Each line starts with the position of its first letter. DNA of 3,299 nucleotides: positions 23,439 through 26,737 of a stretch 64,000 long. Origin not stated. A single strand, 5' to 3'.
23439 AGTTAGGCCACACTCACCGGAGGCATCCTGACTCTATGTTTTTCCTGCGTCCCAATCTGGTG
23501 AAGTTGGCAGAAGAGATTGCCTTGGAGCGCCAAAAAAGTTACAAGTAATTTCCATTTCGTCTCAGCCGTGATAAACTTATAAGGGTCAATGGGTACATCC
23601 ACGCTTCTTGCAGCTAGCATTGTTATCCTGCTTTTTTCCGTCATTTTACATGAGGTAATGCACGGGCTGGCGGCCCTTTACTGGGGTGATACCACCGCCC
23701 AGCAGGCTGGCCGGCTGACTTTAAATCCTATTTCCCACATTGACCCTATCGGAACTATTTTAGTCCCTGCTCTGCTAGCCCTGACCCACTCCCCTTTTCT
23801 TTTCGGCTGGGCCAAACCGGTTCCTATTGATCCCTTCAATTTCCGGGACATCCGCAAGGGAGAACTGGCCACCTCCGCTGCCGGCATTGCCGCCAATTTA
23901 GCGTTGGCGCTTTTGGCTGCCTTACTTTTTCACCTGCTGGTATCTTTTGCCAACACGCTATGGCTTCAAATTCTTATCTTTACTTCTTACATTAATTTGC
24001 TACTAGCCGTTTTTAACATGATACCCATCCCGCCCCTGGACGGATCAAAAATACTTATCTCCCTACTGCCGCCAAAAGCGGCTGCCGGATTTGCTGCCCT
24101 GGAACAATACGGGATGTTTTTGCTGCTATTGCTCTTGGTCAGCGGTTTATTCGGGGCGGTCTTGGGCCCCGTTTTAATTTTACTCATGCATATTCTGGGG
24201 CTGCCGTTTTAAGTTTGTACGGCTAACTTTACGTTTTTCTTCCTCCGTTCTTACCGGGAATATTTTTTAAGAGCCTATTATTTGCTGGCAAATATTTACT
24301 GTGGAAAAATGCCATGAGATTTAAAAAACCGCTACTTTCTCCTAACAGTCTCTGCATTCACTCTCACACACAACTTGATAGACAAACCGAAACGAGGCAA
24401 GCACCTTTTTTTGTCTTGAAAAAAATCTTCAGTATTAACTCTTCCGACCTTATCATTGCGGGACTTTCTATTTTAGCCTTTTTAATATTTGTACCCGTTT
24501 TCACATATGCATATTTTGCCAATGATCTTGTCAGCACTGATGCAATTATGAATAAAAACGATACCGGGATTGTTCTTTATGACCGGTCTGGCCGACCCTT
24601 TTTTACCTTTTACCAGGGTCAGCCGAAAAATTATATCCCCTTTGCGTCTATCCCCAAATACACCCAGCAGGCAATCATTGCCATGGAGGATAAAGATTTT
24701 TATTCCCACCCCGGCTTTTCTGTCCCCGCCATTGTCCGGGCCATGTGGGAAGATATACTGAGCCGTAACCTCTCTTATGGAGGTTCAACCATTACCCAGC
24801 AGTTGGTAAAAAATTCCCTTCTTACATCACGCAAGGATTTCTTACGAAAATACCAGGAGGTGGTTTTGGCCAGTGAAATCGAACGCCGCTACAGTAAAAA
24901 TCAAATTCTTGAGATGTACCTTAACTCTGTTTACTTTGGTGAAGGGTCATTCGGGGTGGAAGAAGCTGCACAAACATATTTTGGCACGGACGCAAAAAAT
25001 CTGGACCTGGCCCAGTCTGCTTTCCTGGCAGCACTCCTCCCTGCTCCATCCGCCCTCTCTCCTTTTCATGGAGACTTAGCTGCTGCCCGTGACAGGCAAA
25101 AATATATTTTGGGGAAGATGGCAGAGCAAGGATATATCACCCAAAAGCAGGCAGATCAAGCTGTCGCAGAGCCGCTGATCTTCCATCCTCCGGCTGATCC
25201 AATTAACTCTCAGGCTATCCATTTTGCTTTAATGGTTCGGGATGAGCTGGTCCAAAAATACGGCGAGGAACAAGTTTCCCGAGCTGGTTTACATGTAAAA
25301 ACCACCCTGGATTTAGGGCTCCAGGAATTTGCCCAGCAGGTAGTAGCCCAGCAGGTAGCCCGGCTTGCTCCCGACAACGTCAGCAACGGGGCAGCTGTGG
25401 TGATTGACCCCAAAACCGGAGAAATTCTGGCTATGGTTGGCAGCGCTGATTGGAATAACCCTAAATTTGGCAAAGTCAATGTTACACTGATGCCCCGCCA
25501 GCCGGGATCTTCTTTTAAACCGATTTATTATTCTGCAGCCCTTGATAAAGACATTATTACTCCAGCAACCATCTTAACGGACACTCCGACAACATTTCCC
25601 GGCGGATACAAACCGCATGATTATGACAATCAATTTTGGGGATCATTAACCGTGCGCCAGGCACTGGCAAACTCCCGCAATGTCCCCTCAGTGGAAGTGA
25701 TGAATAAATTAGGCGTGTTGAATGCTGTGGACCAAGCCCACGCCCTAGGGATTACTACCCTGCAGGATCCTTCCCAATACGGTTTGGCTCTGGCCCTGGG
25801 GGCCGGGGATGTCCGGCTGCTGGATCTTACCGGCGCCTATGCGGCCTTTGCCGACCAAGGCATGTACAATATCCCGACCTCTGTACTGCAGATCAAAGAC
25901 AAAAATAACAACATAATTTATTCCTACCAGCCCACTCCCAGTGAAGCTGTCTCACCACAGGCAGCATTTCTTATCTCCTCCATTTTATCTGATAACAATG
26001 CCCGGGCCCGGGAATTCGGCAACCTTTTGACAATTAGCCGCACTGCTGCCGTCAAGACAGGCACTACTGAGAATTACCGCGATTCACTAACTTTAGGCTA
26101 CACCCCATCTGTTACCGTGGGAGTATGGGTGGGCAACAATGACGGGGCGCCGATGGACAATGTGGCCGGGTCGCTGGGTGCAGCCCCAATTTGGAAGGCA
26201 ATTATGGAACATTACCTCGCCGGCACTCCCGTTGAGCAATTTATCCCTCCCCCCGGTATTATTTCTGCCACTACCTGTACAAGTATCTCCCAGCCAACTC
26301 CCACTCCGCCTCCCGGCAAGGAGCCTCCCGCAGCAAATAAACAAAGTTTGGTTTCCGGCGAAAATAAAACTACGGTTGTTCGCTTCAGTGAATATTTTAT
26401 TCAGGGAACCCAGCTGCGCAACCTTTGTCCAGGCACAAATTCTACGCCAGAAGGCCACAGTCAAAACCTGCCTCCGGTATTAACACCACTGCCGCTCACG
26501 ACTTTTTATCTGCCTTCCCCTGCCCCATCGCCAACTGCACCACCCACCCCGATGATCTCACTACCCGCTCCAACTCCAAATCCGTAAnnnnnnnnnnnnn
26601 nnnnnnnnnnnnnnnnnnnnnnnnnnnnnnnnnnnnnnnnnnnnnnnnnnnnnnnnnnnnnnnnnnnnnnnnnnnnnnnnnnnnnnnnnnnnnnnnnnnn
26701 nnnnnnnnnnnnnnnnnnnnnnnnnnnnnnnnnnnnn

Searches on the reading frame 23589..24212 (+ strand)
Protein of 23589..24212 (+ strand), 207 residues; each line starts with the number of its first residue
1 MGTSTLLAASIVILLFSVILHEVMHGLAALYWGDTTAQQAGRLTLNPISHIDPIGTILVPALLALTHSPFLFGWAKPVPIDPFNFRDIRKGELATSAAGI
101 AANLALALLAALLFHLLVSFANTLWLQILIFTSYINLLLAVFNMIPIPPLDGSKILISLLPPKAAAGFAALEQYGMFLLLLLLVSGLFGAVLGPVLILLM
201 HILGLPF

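Call 10: search_protein_families(library=pfam, proteins=[window:23589-24212:+])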
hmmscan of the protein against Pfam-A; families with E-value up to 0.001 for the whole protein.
window:23589-24212:+ (207 aa): 1 family
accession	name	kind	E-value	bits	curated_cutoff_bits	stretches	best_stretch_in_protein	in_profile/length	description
PF02163.28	Peptidase_M50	-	3e-13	50.1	27.2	1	122-181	156-220/221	Peptidase family M50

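Call 11: search_protein_families(library=ncbifam, proteins=[window:23589-24212:+])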
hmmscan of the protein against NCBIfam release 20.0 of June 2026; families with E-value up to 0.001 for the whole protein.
window:23589-24212:+ (207 aa): 1 family
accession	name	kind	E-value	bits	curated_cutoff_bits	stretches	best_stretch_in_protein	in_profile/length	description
NF041824.1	daptide_HExxH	equivalog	4.8e-07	29.2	300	1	91-160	218-284/379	daptide biosynthesis intramembrane metalloprotease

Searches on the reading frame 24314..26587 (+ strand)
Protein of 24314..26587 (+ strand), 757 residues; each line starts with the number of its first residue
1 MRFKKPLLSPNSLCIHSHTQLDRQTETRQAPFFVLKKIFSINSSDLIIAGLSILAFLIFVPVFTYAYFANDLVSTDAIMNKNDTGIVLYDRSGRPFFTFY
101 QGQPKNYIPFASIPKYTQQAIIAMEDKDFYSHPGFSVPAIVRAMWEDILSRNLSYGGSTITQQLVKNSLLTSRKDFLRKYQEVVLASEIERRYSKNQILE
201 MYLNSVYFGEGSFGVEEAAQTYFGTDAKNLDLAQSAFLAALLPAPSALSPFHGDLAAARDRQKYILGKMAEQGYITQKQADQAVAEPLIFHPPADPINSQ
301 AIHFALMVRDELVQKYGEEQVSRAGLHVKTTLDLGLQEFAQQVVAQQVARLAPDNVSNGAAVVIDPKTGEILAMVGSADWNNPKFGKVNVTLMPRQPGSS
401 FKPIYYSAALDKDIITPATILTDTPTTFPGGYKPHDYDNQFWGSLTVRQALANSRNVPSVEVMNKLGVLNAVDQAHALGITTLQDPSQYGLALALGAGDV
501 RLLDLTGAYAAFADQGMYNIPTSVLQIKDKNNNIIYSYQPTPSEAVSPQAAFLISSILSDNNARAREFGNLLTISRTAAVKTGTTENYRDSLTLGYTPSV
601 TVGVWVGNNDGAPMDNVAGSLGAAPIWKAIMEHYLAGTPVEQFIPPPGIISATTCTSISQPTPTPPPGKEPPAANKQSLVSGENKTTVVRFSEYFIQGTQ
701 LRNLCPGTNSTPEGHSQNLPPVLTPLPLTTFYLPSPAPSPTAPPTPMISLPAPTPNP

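Call 10: search_protein_families(library=pfam, proteins=[window:24314-26587:+])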
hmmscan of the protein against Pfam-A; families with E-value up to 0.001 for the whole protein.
window:24314-26587:+ (757 aa): 2 families
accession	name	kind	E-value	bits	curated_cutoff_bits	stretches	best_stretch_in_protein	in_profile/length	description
PF00912.28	Transgly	-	5.3e-61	205.6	27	1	97-269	6-177/178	Transglycosylase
PF00905.27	Transpeptidase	-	1.7e-25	90.3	22.1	1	359-632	1-299/299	Penicillin binding protein transpeptidase domain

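Call 11: search_protein_families(library=ncbifam, proteins=[window:24314-26587:+])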
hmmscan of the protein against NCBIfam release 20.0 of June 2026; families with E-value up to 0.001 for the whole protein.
window:24314-26587:+ (757 aa): 19 families
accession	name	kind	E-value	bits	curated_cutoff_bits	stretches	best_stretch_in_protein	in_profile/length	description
TIGR02074.1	PBP_1a_fam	subfamily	1.8e-157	525.4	508.75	1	106-635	3-533/535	PBP1A family penicillin-binding protein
TIGR02073.1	PBP_1c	equivalog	3.7e-137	458.9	494.2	1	87-656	13-562/728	penicillin-binding protein 1C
NF051885.1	tranpepglycosPbpC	equivalog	2e-125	419.8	900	1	72-643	42-602/632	multimodular transpeptidase-transglycosylase PbpC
TIGR02071.1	PBP_1b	equivalog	5e-97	325.8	717.75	1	105-646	147-691/729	penicillin-binding protein 1B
NF038276.1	strep_PBP2A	exception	1.8e-81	274.4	1100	1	54-638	46-640/716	penicillin-binding protein PBP2A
NF008643.0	PRK11636.1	equivalog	1.3e-79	268.4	1263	3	109-348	70-307/850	peptidoglycan glycosyltransferase/peptidoglycan DD-transpeptidase MrcA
NF008414.0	PRK11240.1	equivalog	1.6e-77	261.3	1121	1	79-636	36-566/774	peptidoglycan glycosyltransferase PbpC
NF007061.0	PRK09506.1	equivalog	2.2e-72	244.1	1120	1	73-646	179-755/825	bifunctional glycosyl transferase/transpeptidase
NF038272.1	strep_PBP1A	exception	4e-72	243.5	1075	1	47-590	14-563/658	penicillin-binding protein PBP1A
NF011423.0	PRK14850.1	equivalog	5.6e-71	239.9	1275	1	67-633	118-691/764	penicillin-binding protein 1b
NF038274.1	strep_PBP1B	exception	3.5e-66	224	1225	2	314-620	333-647/745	penicillin-binding protein PBP1B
TIGR02070.1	mono_pep_trsgly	equivalog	4.6e-44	150.6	182.65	1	105-271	55-220/224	monofunctional biosynthetic peptidoglycan transglycosylase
NF010008.0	PRK13481.1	equivalog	1.4e-41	142.6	270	1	105-285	80-265/269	glycosyltransferase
TIGR03423.1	pbp2_mrdA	equivalog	1.7e-21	76.4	455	1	319-480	220-390/593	penicillin-binding protein 2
TIGR02214.1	spoVD_pbp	equivalog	4.8e-10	38.4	688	1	324-479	209-369/636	stage V sporulation protein D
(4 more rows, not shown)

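Call 16: find_related_loci(query=window:24314-26587:+, collection=genome_contigs, flank=6000)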
Query window:24314-26587:+ (757 aa) in genome_contigs; peptide patterns used: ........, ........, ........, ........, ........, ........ (x = any residue, [..] = any of these).
600 stretches matched a pattern (row limit reached: there are more); 543 encode a relative of the query (tblastn E <= 1e-3); the best 80 are kept; 80 distinct loci.
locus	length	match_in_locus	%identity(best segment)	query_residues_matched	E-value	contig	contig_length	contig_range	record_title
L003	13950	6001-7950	55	45-664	0e+0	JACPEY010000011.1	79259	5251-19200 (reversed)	MAG: Candidatus Daviesbacteria bacterium isolate NC_groundwater_347_Ag_B-0.1um_39_21 GD18-4_B1_scaffold_172633, whole ge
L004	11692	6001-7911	60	45-655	0e+0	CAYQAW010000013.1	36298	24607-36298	MAG TPA_asm: uncultured Gammaproteobacteria bacterium isolate binchicken_co251_588 genome assembly, contig: NODE_1607_le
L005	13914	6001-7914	44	28-663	3e-162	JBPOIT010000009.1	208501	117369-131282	MAG: Candidatus Levyibacteriota bacterium isolate MAG_784 c_000000578650, whole genome shotgun sequence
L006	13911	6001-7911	42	51-703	3e-161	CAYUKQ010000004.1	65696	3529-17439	MAG TPA_asm: uncultured Gammaproteobacteria bacterium isolate binchicken_co105_428 genome assembly, contig: NODE_469_len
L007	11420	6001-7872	44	46-655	4e-161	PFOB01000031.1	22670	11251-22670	MAG: Candidatus Roizmanbacteria bacterium CG_4_10_14_0_2_um_filter_39_13 CG_4_10_14_0.2_scaffold_848_c, whole genome sho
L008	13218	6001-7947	43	53-707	5e-157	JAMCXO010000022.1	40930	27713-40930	MAG: Patescibacteria group bacterium isolate FK_Sedi_B_Bin.407 NODE_2612_length_40930_cov_5.92831, whole genome shotgun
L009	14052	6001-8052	41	32-721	1e-156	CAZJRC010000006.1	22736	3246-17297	MAG TPA_asm: uncultured Gammaproteobacteria bacterium isolate binchicken_co251_951 genome assembly, contig: NODE_3093_le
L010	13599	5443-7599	42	34-753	5e-156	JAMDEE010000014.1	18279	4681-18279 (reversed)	MAG: Patescibacteria group bacterium isolate FK_Sedi_B_Bin.111 NODE_10975_length_18279_cov_6.3214, whole genome shotgun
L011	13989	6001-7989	43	24-665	2e-155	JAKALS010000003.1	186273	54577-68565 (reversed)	MAG: bacterium isolate WY5.bin132 NODE_93_length_186273_cov_6.590870, whole genome shotgun sequence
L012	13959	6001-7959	43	58-718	3e-155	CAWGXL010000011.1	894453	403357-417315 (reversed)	MAG: uncultured bacterium isolate MFD09206.bin.2.20 genome assembly, contig: contig_9876, whole genome shotgun sequence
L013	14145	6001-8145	41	34-746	1e-154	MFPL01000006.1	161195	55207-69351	MAG: Candidatus Levybacteria bacterium RIFCSPLOWO2_12_FULL_41_12 rifcsplowo2_12_scaffold_275, whole genome shotgun seque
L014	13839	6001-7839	42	51-660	9e-155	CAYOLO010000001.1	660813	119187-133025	MAG TPA_asm: uncultured Gammaproteobacteria bacterium isolate binchicken_co16_225 genome assembly, contig: NODE_2_length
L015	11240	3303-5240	43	88-721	3e-154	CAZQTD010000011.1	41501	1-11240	MAG TPA_asm: uncultured Gammaproteobacteria bacterium isolate binchicken_co58_20 genome assembly, contig: NODE_739_lengt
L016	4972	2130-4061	43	50-712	5e-157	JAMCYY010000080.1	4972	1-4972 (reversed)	MAG: Patescibacteria group bacterium isolate FK_Sedi_B_Bin.329 NODE_74553_length_4972_cov_3.87938, whole genome shotgun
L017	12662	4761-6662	45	35-657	8e-154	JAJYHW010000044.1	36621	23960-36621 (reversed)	MAG: bacterium isolate DBS1-3.bin97 NODE_1824_length_36621_cov_1.55795, whole genome shotgun sequence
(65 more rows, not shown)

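Call 24: find_homologous_proteins(query=window:24314-26587:+, max_evalue=1e-100)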
Query window:24314-26587:+ (757 aa): 7524 proteins with E <= 1e-100 among 8000 candidates; the best 120 are listed.
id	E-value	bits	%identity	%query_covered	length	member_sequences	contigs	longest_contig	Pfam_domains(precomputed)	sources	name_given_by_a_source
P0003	0.0e+0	1710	100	100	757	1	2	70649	PF00912.29,PF00905.28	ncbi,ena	-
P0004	8.2e-282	955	65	88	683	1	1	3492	PF00912.29,PF00905.28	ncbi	-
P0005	2.0e-280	950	64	87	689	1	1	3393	PF00912.29,PF00905.28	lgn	-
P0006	3.5e-271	920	60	92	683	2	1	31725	PF00912.29,PF00905.28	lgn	-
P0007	3.0e-270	917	75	72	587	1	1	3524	PF00912.29,PF00905.28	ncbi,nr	ncbi:MAG: transglycosylase domain-containing protein, partial [Firmicutes bacterium]|nr:transglycosy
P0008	1.2e-268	911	59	95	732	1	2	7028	PF00912.29,PF00905.28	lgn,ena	-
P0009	8.3e-265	899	60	94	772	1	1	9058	PF00912.29,PF00905.28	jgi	jgi:1A family penicillin-binding protein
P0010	1.5e-261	888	56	94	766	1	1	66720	PF00912.29,PF00905.28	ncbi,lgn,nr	ncbi:MAG: penicillin-binding protein 1C [Patescibacteria group bacterium]|nr:penicillin-binding prot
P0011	2.0e-260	884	58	94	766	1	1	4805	PF00912.29,PF00905.28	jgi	jgi:1A family penicillin-binding protein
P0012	1.3e-258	878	60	88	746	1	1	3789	PF00912.29,PF00905.28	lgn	-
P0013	1.3e-257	875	58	90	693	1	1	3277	PF00912.29,PF00905.28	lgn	-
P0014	2.5e-257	874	57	96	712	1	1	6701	PF00912.29,PF00905.28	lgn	-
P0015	7.4e-257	872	58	89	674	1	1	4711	PF00912.29,PF00905.28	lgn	-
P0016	1.0e-255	869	56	95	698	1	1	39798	PF00912.29,PF00905.28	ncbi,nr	ncbi:MAG: PBP1A family penicillin-binding protein [bacterium]|nr:PBP1A family penicillin-binding pro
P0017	4.3e-254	863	58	93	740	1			PF00912.29,PF00905.28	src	-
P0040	5.5e-245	833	62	83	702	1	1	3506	PF00912.29,PF00905.28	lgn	-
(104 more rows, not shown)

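Call 25: find_encoding_contigs(protein=P0007, flank=4000, max_places=3)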
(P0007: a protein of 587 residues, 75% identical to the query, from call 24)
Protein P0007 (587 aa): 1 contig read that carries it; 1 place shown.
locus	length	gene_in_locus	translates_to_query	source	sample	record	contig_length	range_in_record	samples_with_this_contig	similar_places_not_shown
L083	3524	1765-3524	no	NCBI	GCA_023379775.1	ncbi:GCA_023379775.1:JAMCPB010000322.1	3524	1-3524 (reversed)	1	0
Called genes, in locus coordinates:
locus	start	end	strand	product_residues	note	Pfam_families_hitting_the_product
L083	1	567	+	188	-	?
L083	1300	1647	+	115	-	PF02163:Peptidase_M50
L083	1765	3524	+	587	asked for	PF00912:Transgly, PF00905:Transpeptidase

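Call 26: find_encoding_contigs(protein=P0004, flank=4000, max_places=3)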
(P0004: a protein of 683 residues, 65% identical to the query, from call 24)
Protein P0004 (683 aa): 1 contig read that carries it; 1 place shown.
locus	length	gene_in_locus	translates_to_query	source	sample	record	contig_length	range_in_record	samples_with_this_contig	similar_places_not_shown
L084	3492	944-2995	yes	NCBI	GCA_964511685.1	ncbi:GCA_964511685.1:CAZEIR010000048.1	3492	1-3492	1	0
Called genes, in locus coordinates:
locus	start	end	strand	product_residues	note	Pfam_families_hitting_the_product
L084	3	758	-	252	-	?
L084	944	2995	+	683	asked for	PF00912:Transgly, PF00905:Transpeptidase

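Call 27: find_encoding_contigs(protein=P0005, flank=4000, max_places=3)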
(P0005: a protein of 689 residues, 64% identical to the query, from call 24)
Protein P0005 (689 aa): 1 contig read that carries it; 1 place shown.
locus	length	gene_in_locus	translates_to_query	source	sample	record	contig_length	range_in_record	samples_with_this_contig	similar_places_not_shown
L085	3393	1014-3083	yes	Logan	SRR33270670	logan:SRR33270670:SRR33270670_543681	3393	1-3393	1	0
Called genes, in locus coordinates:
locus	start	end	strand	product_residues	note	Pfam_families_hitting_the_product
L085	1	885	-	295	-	?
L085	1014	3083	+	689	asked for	PF00912:Transgly, PF00905:Transpeptidase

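Call 31: find_encoding_contigs(protein=P0006, flank=3000, max_places=2)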
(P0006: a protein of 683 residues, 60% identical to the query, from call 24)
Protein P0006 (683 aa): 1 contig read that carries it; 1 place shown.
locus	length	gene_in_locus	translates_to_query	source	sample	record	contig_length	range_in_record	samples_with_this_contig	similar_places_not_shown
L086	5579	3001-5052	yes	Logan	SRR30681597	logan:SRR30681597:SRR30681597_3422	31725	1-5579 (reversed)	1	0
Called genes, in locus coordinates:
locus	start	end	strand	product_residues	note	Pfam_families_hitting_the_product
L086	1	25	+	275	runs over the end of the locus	PF00551:Formyl_trans_N, PF02911:Formyl_trans_C (faint)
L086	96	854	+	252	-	-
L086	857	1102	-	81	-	-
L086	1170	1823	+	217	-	PF02163:Peptidase_M50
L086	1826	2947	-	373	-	PF01702:TGT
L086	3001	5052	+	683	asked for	PF00912:Transgly, PF00905:Transpeptidase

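Call 32: find_encoding_contigs(protein=P0040, flank=3000, max_places=2)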
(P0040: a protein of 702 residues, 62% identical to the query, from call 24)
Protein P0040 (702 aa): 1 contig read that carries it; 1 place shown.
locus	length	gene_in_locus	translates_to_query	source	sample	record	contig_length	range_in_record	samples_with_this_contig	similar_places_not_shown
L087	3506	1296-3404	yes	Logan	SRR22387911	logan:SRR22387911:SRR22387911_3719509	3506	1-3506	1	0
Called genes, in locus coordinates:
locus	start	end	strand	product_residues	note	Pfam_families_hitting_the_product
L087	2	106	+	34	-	?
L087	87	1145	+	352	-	PF00768:Peptidase_S11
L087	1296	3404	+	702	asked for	PF00912:Transgly, PF00905:Transpeptidase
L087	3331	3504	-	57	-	?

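Call 33: find_encoding_contigs(protein=P0012, flank=3000, max_places=2)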
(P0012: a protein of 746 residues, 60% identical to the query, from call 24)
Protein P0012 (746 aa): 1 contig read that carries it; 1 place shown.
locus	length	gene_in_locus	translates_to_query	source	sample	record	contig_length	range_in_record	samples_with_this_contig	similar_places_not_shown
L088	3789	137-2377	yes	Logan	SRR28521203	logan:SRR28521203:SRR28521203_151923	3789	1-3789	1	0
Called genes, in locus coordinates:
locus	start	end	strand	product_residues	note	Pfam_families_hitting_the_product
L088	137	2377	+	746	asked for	PF00912:Transgly, PF00905:Transpeptidase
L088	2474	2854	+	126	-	-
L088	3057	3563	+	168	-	PF02502:LacAB_rpiB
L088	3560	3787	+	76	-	?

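Call 62: find_encoding_contigs(protein=P0008, flank=2500, max_places=2)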
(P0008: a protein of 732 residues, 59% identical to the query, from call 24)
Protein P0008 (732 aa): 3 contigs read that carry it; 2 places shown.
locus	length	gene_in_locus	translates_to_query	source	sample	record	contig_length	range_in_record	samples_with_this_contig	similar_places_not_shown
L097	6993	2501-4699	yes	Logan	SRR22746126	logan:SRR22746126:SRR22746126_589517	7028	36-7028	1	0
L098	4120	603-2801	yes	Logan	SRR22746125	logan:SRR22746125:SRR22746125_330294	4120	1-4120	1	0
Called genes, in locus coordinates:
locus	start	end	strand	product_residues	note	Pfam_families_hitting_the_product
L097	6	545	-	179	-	-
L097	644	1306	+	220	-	PF02163:Peptidase_M50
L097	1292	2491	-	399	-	PF01702:TGT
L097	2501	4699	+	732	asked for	PF00912:Transgly, PF00905:Transpeptidase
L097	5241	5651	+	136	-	PF01844:HNH (weak)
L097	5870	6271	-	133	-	PF12762:DDE_Tnp_IS1595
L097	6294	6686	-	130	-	PF12760:Zn_ribbon_IS1595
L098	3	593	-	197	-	?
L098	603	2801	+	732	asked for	PF00912:Transgly, PF00905:Transpeptidase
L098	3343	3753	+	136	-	PF01844:HNH (weak)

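Call 63: find_encoding_contigs(protein=P0009, flank=2500, max_places=2)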
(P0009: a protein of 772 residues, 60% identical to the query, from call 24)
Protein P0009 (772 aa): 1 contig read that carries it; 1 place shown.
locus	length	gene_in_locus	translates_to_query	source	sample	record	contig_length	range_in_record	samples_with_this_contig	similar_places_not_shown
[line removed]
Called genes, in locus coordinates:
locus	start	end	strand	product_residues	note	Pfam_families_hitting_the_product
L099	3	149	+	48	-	?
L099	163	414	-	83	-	-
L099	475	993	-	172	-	-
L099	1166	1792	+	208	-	PF02163:Peptidase_M50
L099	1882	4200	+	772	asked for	PF00912:Transgly, PF00905:Transpeptidase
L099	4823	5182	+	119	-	-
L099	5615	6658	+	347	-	PF00534:Glycos_transf_1, PF13692:Glyco_trans_1_4 (weak)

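Call 64: find_encoding_contigs(protein=P0010, flank=2500, max_places=2)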
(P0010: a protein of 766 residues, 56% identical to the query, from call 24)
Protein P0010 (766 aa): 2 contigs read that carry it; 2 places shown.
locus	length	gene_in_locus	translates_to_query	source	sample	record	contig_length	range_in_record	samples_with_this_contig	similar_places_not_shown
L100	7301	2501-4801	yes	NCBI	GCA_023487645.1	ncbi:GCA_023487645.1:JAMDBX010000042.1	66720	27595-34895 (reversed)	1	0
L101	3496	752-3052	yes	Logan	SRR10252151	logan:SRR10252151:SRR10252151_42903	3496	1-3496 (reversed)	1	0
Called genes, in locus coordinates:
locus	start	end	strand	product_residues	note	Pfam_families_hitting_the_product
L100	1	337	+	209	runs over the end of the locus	PF02163:Peptidase_M50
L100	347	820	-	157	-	-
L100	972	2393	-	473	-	PF01702:TGT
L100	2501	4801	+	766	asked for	PF00912:Transgly, PF00905:Transpeptidase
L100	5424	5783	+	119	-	-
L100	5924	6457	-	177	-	PF05443:ROS_MUCR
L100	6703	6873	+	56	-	PF00471:Ribosomal_L33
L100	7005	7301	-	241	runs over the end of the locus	-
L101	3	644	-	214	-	?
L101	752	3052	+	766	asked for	PF00912:Transgly, PF00905:Transpeptidase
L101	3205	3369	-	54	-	-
